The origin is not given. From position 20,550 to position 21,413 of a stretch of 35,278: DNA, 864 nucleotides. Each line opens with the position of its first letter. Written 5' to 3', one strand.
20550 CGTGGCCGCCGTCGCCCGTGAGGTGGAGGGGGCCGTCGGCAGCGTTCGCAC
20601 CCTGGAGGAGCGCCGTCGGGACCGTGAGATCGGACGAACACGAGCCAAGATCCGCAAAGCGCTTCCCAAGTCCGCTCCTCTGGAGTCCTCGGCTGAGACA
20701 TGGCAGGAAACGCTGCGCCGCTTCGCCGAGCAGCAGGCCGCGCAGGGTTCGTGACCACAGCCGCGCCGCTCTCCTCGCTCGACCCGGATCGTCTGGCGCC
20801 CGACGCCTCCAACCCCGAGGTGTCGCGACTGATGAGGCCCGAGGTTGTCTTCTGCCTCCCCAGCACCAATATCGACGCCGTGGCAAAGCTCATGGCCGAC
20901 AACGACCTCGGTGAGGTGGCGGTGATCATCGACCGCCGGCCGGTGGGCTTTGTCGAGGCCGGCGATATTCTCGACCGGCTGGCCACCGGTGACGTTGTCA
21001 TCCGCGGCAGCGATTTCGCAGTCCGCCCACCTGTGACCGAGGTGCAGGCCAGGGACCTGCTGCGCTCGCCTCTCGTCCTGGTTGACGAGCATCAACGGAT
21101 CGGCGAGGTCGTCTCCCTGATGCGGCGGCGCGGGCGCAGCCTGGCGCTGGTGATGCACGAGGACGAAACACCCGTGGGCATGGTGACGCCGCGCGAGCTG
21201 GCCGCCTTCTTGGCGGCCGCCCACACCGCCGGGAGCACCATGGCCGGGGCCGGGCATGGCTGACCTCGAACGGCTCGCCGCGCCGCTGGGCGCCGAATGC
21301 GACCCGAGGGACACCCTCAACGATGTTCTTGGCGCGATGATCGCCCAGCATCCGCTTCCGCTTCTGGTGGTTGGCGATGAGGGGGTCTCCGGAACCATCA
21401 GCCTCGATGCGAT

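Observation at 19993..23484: Translationally coupled trio (helical hypothetical, free CBS pair, CBS-fused flavo-ferredoxin enzyme): candidate uncharacterised redox/ligand-sensing module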

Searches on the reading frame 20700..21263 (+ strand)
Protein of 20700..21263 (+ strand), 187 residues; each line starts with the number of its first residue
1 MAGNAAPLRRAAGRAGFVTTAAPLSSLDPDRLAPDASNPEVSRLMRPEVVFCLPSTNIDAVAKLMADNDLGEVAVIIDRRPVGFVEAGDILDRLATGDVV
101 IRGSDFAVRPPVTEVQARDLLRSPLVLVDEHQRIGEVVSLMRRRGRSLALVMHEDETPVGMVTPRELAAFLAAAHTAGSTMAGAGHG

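Call 4: search_protein_families(library=pfam, proteins=[window:20700-21263:+], max_evalue=0.1)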
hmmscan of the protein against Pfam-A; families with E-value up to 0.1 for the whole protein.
window:20700-21263:+ (187 aa): 1 family
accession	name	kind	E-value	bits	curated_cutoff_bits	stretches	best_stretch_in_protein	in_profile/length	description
PF00571.33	CBS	-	3.5e-19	69.3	24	2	41-95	1-56/57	CBS domain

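Call 5: search_protein_families(library=ncbifam, proteins=[window:20700-21263:+], max_evalue=0.1)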
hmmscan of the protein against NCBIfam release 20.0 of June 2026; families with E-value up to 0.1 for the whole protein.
window:20700-21263:+ (187 aa): 8 families
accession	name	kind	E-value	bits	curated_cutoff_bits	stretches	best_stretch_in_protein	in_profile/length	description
NF005869.0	PRK07807.1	equivalog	1.9e-05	23.9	549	1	108-169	82-143/479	GuaB1 family IMP dehydrogenase-related protein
NF041552.1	TF_PrdR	equivalog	6.9e-05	21.4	795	1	38-94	69-125/577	sigma-54 dependent transcriptional regulator PrdR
TIGR01303.1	IMP_DH_rel_1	equivalog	0.00011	21.2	562.75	1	108-168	81-140/475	GuaB1 family IMP dehydrogenase-related protein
NF052358.1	GMPRedGuaB1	equivalog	0.0061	15.7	675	1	110-171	84-145/479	GMP reductase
NF053603.1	HhpR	exception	0.023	13.9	520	0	40-94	62-117/282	CBS domain-containing high hydrostatic pressure regulator HhpR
TIGR01137.1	cysta_beta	equivalog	0.028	13.1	510.25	0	114-173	337-396/457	cystathionine beta-synthase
NF053863.1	DS11_antiphage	equivalog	0.075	12.1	260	0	49-163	85-184/305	CBS domain-containing anti-phage protein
TIGR00400.1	mgtE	equivalog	0.097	11.4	232.75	0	40-94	196-251/450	magnesium transporter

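Call 51: search_solved_structures(query=window:20751-21260:+, max_evalue=0.001, show_alignments=2)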
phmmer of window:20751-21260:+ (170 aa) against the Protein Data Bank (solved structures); distinct sequences matched with E-value up to 0.001: 14.
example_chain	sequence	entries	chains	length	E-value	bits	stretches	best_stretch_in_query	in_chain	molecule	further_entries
9e6q_3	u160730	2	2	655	1.7e-06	31.1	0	94-155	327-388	Putative signal-transduction protein with CBS domains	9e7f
9zni_6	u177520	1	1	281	5.1e-06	29.6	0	24-155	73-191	CBS domain-containing protein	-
3kh5_A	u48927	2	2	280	2.1e-05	27.6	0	25-153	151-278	protein MJ1225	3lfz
4esy_A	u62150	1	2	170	3.2e-05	27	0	31-154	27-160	CBS domain containing membrane protein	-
2yvy_A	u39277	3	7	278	0.0001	25.4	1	22-78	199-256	Mg2+ transporter MgtE | Magnesium transporter MgtE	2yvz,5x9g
1y5h_A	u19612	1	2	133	0.00014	25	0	94-157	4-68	hypothetical protein RV2626C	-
1xkf_A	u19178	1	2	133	0.00015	24.9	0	94-157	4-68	hypothetical protein RV2626C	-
9zng_7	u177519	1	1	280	0.00018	24.6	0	98-155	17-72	CBS domain-containing protein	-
9zni_7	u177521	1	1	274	0.00018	24.6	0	98-155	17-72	CBS domain-containing protein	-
9znf_4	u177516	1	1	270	0.00019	24.5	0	9-77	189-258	CBS domain-containing protein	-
2ef7_A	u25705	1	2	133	0.00033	23.7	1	24-90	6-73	Hypothetical protein ST2348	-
2yvx_A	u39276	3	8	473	0.00056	23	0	22-78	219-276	Mg2+ transporter MgtE | Magnesium transporter MgtE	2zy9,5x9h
9znf_5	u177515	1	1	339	0.0006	22.9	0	20-83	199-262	CBS domain-containing protein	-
3ddj_A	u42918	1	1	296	0.00071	22.6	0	101-152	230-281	CBS domain-containing protein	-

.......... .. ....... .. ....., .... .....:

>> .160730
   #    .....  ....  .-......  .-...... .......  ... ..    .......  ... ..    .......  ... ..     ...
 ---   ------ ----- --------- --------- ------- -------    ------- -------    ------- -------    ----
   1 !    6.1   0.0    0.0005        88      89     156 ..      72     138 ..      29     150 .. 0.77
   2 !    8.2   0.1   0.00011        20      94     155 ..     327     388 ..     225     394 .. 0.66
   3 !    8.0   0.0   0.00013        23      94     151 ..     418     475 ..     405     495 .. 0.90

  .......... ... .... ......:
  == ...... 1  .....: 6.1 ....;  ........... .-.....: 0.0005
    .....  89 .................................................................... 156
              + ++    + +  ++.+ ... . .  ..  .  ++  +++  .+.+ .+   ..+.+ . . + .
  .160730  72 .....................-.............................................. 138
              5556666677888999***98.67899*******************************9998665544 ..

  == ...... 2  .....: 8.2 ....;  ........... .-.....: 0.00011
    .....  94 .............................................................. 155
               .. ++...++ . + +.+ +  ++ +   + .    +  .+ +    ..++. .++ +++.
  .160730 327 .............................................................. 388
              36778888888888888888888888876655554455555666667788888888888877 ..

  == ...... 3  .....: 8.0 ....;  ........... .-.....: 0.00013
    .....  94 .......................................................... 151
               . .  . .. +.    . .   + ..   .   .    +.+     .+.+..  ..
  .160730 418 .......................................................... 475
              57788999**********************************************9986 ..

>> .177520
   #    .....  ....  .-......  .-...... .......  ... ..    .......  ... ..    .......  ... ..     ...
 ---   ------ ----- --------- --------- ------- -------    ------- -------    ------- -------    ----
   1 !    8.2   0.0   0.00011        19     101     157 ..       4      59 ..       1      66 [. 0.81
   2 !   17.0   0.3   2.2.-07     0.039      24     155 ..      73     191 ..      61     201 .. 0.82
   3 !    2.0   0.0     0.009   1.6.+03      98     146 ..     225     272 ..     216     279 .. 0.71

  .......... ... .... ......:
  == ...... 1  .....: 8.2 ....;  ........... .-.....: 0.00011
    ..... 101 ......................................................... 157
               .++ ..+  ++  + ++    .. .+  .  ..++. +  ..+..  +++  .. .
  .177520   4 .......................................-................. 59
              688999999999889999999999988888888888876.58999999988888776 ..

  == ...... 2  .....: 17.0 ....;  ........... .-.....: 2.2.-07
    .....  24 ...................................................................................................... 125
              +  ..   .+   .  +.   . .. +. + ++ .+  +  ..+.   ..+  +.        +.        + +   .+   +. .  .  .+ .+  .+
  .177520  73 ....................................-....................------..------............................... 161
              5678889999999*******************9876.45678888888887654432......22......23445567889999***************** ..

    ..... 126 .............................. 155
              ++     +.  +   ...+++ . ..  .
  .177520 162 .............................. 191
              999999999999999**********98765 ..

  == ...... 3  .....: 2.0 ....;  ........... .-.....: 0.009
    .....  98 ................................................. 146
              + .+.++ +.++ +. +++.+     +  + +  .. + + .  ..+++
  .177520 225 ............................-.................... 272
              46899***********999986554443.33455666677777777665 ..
